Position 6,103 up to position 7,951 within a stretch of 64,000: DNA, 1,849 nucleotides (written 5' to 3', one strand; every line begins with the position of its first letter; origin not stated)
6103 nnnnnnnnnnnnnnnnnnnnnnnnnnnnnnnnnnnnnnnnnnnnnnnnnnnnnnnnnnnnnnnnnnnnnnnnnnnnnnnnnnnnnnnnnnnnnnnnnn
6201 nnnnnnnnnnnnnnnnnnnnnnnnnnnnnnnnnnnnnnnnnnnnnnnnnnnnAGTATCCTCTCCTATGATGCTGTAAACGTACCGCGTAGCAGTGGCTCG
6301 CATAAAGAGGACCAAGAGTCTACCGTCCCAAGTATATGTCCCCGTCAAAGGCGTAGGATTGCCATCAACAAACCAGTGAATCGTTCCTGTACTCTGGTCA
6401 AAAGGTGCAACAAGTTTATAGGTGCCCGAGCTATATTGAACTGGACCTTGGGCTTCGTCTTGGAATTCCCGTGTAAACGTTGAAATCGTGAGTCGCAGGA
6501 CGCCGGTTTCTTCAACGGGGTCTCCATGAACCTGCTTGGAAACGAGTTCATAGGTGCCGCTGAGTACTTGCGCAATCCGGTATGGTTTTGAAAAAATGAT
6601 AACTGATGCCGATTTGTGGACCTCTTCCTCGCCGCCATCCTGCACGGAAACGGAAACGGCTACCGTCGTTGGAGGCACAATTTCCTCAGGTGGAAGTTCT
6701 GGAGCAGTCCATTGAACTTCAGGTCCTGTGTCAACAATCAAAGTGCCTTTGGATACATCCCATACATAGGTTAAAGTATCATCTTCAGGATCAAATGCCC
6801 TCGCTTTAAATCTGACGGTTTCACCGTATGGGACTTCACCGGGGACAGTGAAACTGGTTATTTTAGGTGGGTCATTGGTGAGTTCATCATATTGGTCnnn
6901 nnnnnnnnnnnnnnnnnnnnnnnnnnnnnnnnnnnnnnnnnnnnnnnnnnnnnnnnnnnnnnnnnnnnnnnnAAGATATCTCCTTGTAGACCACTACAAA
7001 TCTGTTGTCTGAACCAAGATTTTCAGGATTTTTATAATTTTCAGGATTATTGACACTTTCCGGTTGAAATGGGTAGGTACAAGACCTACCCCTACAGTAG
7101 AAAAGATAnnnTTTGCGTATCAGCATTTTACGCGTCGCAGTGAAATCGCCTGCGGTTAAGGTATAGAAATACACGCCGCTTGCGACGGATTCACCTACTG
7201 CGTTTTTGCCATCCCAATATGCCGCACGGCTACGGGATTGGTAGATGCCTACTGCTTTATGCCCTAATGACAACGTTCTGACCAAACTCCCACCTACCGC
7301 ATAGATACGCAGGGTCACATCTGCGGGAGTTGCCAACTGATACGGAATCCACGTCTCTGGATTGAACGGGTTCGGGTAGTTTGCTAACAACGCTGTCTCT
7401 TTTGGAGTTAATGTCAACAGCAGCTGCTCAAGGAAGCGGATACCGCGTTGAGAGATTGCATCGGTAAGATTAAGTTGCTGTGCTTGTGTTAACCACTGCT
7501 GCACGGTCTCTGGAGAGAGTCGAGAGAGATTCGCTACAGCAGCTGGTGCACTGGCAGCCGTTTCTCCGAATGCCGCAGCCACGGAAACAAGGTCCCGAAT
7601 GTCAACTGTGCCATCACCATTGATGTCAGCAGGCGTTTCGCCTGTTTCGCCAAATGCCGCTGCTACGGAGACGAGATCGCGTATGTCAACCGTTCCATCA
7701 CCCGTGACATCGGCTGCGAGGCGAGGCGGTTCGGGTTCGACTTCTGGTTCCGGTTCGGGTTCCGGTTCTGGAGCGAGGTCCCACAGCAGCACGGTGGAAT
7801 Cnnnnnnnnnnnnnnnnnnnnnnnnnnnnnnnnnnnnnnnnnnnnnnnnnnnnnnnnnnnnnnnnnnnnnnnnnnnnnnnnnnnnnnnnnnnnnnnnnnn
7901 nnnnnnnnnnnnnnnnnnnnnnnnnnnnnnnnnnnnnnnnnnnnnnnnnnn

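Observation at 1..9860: Tandemly duplicated cassette: regulatory motif, Trx-domain lipoprotein, giant WD40 T9SS cargo, conserved hairpin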

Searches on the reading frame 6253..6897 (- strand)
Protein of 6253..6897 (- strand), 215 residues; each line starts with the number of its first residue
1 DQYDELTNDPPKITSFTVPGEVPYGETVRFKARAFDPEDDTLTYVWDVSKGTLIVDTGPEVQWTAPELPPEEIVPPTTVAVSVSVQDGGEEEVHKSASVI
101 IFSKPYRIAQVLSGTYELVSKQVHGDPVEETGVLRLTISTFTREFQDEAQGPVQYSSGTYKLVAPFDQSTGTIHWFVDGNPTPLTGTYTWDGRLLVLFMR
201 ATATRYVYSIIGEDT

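Call 56: predict_structure(alignment_id=A3)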
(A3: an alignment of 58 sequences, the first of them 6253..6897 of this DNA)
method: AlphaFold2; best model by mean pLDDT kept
length: 215 residues; sequences in the alignment: 58
mean_pLDDT: 91.0   pTM: 0.76
mean pLDDT of the five models: 91.0, 90.9, 90.2, 90.0, 89.8
residues with pLDDT >= 90: 168; 70-90: 33; 50-70: 10; < 50: 4
segments of 3 or more residues with pLDDT < 50: none
pLDDT, mean of each block of 10 residues (from residue 1): 60 95 96 90 95 92 93 89 89 94 93 96 95 95 87 90 94 95 95 96 96 61
secondary structure, 60 per line:
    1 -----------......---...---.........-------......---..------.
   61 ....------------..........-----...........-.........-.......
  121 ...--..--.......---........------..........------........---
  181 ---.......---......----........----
elements in order: E12-17 E21-23 E27-35 E43-48 E60-64 E77-86 E92-102 H104-112 E114-123 E130-136 E140-147 E154-163 E170-177 E184-190 E194-199 E204-211

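Call 63: fold_search(model_id=the predicted structure, library=pdb)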
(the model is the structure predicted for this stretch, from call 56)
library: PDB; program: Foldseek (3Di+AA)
matches with E <= 10: 1790; with E <= 0.001: 8
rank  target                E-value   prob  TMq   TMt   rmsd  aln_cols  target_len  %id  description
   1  5ghu                  1.6e-04  1.00  0.34  0.36  15.5       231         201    9  Crystal structure of YadV chaperone at 1.63 Angstrom (released 2017-06-28)
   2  3b43                  2.5e-04  1.00  0.29  0.14  26.8       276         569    9  I-band fragment I65-I70 from titin (released 2008-01-22)
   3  1qz1                  3.2e-04  0.96  0.22  0.18  25.9       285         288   12  Crystal Structure of the Ig 1-2-3 fragment of NCAM (released 2003-11-04)
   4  4u7m                  4.8e-04  0.99  0.29  0.23  27.3       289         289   10  LRIG1 extracellular domain: Structure and Function Analysis (released 2015-04-08)
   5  2yhg                  5.1e-04  1.00  0.30  0.17   3.2        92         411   16  Ab initio phasing of a nucleoside hydrolase-related hypothetical protein from Saccharophagus degradans that is associate (released 2011-08-03)
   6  6fwx_B                5.3e-04  1.00  0.29  0.31  16.6       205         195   10  Chimeric titin Z1Z2-Z1Z2 tandem (Z1212) functionalized with a GRGDS exogenous peptide from fibronectin (released 2019-03-27)
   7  2c26                  6.2e-04  1.00  0.37  0.33  13.4       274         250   17  Structural basis for the promiscuous specificity of the carbohydrate- binding modules from the beta-sandwich super famil (released 2005-10-18)
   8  5tfm                  9.8e-04  0.98  0.30  0.22  29.3       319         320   11  Crystal Structure of Human Cadherin-23 EC6-8 (released 2017-12-27)
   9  5czr_B                1.1e-03  0.99  0.33  0.32  14.3       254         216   14  Crystal Structure of Human Protocadherin-24 EC1-2 (released 2016-11-02)
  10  6sdb_E                1.3e-03  0.99  0.30  0.33  13.0       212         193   10  Chimeric titin Z1Z2 functionalized with a KLER exogenous peptide from decorin (released 2019-09-18)
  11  2yd7_A                1.3e-03  0.99  0.30  0.33  18.0       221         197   10  Crystal structure of the N-terminal Ig1-2 module of Human Receptor Protein Tyrosine Phosphatase Delta (released 2011-04-13)
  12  5vt8_D                1.5e-03  0.99  0.29  0.32  12.1       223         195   11  Crystal Structure of Mouse Cadherin-23 EC24-25 (released 2018-05-23)
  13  6s9f_B                1.5e-03  0.96  0.26  0.20  22.9       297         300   10  Drosophila OTK, extracellular domains 3-5 (released 2020-03-25)
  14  4hw6_B                1.5e-03  0.87  0.20  0.12  19.9       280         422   12  Crystal structure of an auxiliary nutrient binding protein (BACOVA_00264) from Bacteroides ovatus ATCC 8483 at 1.70 A  (released 2012-12-12)
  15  9fw9_C                1.6e-03  1.00  0.31  0.33  15.9       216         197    9  Cryo-EM structure of the type 1 pilus assembly platform as part of the FimA-bound chaperone-usher pilus complex (FimDH (released 2025-06-04)
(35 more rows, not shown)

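Call 84: search_protein_representatives(protein=window:6253-6897:-)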
Query: 215 residues. Proteins with E-value up to 0.001 (for the whole library): 1505; up to 1e-10: 298; up to 1e-30: 28. The best 150 are listed.
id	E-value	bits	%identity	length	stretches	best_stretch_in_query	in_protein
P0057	3.5e-87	307.9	67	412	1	1-214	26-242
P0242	2.5e-83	295.4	64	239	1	2-209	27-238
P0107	2.1e-68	246.6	57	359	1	5-214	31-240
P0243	1.2e-59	217.9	50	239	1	6-209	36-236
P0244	7.4e-57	208.8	39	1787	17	7-63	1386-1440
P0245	1.6e-55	204.5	37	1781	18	6-105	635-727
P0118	9.0e-52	192.2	47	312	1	2-211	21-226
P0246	2.2e-51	191.0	38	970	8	6-81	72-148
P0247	2.1e-49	184.5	35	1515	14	8-56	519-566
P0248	1.4e-45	172.0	36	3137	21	7-58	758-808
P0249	4.2e-45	170.4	33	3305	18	7-56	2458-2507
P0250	7.8e-45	169.5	32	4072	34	21-94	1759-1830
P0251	9.2e-44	166.0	35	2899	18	7-58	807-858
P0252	1.0e-43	165.9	38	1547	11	7-86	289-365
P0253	4.3e-43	163.9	41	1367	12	7-61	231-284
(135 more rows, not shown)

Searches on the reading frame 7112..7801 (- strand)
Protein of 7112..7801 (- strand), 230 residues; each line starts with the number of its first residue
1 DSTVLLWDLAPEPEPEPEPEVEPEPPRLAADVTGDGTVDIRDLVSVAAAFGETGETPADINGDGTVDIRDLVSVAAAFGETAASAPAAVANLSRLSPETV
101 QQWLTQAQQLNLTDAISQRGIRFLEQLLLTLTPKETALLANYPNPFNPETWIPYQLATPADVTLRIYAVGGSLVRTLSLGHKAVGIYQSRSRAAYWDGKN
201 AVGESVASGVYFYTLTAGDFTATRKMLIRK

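Call 14: search_protein_families(library=pfam, proteins=[window:7112-7801:-], max_evalue=0.1)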
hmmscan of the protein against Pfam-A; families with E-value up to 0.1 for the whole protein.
seq(230 aa): 10 families
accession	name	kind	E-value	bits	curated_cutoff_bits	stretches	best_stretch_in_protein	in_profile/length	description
PF13860.13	FlgD_ig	-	1.1e-07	32.2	27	1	154-217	16-75/79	FlgD Ig-like domain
PF00404.24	Dockerin_1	-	1.7e-07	31.7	22.9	2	30-75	2-53/57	Dockerin type I domain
PF00036.39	EF-hand_1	-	0.00016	21.4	25.4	0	58-75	9-26/29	EF hand domain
PF13585.12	CHU_C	-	0.00023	21.7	27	1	186-218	41-74/86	CHU_C Type IX secretion signal domain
PF18962.6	Por_Secre_tail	-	0.00054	20.6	27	1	142-228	2-75/75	Secretion system C-terminal sorting domain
PF05887.16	Trypan_PARP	-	0.0022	18.4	100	1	11-28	95-112/134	Procyclic acidic repetitive protein (PARP)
PF13202.12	EF-hand_5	-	0.0023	17.8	25.9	0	58-72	8-22/25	EF hand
PF13499.12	EF-hand_7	-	0.015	16.1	30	0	59-103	12-45/67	EF-hand domain pair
PF13405.12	EF-hand_6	-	0.019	15.1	25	0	59-78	10-29/30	EF-hand domain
PF13517.12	FG-GAP_3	-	0.024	15.7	26.9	0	56-68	47-59/61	FG-GAP-like repeat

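Call 15: search_protein_families(library=ncbifam, proteins=[window:7112-7801:-], max_evalue=0.1)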
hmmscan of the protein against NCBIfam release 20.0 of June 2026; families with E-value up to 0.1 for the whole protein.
seq(230 aa): 10 families
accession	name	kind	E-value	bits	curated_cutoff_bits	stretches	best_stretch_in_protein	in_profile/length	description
TIGR04183.1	Por_Secre_tail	domain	2e-07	30.9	23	1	142-228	2-71/72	T9SS type A sorting domain-containing protein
NF033707.1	T9SS_sortase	equivalog_domain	2.9e-07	28.5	420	1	139-217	999-1077/1095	type IX secretion system sortase PorU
NF052323.1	T9SSA_dep_M6i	equivalog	1.6e-06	26.3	600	1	140-225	959-1034/1043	T9SS-dependent M6-like inactivated metalloprotease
NF041540.1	dockerin_GC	domain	1e-05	25.8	29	1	30-78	3-63/67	GC-type dockerin domain-anchored protein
NF009276.0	PRK12633.1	equivalog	1.1e-05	25.3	383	1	159-222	128-186/234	flagellar basal body rod modification protein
NF005176.1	PRK06655.1-1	equivalog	0.00033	20.6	230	1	160-217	97-149/197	flagellar hook assembly protein FlgD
NF052228.1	T9SS_PorZ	equivalog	0.00034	19.2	260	1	142-221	676-746/757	type IX secretion system anionic LPS delivery protein PorZ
TIGR00540.1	TPR_hemY_coli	hypoth_equivalog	0.015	14.1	142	1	88-136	211-258/385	heme biosynthesis-associated TPR protein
NF009277.0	PRK12634.1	equivalog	0.027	14.5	333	1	162-223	124-180/221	flagellar basal body rod modification protein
NF038113.1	T9SSA_dep_M36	equivalog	0.081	11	885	1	135-229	789-869/869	T9SS-dependent M36 family metallopeptidase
